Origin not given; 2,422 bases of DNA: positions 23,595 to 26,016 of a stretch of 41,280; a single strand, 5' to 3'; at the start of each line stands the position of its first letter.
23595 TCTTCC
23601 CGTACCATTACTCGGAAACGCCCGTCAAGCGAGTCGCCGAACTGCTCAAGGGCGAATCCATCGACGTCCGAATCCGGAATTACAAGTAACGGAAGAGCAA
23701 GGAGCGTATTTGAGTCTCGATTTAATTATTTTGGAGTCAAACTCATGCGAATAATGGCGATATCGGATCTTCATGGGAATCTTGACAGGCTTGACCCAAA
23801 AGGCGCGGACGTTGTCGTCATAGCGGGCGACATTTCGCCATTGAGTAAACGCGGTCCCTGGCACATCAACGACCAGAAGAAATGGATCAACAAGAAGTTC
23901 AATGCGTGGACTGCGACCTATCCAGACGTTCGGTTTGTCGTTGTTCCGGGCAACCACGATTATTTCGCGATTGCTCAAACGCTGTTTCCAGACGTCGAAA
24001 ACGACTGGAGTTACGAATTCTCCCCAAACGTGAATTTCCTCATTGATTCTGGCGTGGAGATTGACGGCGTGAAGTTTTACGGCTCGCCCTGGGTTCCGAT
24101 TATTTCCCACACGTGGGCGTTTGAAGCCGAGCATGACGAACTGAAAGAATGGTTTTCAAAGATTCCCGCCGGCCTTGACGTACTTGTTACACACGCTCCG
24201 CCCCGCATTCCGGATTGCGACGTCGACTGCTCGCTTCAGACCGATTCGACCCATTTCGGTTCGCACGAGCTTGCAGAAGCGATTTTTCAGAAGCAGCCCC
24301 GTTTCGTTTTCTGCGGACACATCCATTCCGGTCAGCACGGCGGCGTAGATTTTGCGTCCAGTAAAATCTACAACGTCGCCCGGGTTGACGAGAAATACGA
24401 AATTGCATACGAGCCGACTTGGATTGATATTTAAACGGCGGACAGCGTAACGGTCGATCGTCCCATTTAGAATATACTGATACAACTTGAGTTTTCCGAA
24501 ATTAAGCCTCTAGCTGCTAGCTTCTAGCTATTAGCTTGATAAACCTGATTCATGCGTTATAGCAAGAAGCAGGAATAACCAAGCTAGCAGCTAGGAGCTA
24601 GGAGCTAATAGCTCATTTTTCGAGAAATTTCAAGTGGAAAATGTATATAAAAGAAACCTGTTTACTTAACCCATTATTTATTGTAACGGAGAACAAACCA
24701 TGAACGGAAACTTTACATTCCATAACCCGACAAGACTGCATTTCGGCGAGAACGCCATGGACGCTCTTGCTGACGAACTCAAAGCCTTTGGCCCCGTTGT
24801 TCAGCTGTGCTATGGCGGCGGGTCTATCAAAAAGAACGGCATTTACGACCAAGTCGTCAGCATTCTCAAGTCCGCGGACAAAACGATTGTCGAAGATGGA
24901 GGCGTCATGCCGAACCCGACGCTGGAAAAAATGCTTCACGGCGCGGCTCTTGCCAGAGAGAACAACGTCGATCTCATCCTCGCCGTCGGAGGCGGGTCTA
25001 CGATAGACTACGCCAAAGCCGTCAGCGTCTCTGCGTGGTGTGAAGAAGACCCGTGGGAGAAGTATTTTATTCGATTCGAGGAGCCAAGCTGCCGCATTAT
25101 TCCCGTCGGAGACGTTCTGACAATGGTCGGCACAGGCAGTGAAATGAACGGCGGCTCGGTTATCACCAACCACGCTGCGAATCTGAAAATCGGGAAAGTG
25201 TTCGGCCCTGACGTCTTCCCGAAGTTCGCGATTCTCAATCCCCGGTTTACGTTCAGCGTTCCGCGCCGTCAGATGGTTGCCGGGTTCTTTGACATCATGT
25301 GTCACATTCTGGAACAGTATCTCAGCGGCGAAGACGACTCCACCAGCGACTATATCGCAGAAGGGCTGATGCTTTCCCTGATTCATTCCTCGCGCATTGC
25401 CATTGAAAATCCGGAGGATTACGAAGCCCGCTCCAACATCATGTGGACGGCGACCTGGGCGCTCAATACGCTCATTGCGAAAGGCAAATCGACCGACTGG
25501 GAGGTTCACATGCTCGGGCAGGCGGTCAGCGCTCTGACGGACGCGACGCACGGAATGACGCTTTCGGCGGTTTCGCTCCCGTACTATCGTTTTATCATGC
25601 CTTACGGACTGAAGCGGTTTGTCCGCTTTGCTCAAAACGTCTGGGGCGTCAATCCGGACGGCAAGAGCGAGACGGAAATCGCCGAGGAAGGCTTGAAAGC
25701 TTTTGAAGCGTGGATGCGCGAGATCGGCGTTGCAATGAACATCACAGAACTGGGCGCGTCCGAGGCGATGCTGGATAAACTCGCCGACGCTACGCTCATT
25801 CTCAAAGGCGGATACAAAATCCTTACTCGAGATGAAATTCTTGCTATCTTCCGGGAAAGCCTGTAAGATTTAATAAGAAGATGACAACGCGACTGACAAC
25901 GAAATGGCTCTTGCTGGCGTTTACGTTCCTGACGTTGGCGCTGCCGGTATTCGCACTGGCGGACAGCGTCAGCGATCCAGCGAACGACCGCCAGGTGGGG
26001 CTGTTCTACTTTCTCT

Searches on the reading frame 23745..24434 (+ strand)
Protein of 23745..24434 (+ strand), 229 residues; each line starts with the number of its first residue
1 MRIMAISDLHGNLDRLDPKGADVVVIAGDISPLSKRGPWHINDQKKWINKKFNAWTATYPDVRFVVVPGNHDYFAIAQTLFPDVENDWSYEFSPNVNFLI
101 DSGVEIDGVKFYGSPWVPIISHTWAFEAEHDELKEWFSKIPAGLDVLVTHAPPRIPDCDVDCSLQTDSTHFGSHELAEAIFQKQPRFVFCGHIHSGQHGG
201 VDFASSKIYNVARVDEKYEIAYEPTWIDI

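Call 41: search_protein_families(library=pfam, proteins=[window:23745-24434:+], max_evalue=0.00001)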
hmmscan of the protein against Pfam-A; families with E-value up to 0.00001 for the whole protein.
window:23745-24434:+ (229 aa): 2 families
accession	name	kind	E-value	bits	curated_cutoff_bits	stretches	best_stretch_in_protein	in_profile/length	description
PF00149.33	Metallophos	-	5.1e-18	66.6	21.5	1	1-195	1-190/191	Calcineurin-like phosphoesterase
PF12850.12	Metallophos_2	-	6.7e-07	29.9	27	1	1-195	1-118/154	Calcineurin-like phosphoesterase superfamily domain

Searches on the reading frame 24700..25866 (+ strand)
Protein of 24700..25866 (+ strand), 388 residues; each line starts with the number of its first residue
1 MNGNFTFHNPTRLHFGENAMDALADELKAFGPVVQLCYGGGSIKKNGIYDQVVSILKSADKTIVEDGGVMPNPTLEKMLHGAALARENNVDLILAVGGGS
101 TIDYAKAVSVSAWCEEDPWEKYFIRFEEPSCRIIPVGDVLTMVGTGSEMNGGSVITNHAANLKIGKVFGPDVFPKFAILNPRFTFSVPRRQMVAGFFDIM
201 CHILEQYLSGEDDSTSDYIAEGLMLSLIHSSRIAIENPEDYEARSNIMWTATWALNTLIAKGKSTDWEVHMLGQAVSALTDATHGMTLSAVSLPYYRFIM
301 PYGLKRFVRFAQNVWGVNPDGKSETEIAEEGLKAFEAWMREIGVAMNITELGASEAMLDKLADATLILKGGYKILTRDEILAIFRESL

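Call 41: search_protein_families(library=pfam, proteins=[window:24700-25866:+], max_evalue=0.00001)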
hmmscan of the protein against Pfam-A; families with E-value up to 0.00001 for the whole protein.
window:24700-25866:+ (388 aa): 3 families
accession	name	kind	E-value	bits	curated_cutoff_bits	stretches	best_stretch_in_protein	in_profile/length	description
PF00465.25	Fe-ADH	-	1.4e-38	132.5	31.3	1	10-181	1-168/168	Iron-containing alcohol dehydrogenase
PF25137.1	ADH_Fe_C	-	1.4e-24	87.3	27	1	193-387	2-193/194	Fe-containing alcohol dehydrogenase family, C-terminal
PF13685.12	Fe-ADH_2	-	1.3e-06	28.9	28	1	34-111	22-96/149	Iron-containing alcohol dehydrogenase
